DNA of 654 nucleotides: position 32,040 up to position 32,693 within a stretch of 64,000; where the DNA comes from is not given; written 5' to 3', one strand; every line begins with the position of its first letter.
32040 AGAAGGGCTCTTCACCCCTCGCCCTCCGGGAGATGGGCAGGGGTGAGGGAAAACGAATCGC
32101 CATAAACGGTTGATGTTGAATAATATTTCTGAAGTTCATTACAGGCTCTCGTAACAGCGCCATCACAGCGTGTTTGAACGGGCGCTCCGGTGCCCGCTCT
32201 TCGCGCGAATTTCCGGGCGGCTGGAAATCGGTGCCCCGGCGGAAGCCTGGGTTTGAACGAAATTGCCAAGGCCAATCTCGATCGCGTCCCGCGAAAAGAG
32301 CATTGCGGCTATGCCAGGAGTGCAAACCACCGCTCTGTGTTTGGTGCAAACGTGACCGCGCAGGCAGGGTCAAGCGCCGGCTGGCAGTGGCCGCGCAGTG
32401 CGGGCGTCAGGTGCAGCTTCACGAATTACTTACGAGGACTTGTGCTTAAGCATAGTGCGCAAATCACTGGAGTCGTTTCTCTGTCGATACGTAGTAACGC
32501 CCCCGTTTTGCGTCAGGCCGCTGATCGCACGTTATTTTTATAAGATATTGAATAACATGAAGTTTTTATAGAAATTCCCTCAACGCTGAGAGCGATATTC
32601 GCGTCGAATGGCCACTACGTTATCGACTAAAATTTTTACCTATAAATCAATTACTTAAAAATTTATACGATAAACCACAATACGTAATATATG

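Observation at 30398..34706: Each porin paralogue carries an inverted pair of the AT-rich/IHF-type motifs at a fixed distance upstream of its promoter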

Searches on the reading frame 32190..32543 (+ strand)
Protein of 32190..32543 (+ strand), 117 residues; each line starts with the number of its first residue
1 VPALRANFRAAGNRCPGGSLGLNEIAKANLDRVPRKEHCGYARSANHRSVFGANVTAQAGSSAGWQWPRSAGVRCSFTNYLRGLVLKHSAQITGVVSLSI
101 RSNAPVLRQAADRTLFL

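Call 62: search_protein_families(library=pfam, proteins=[window:32190-32543:+], max_evalue=0.01)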
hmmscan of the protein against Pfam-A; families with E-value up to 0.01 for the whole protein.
window:32190-32543:+ (117 aa): 0 families
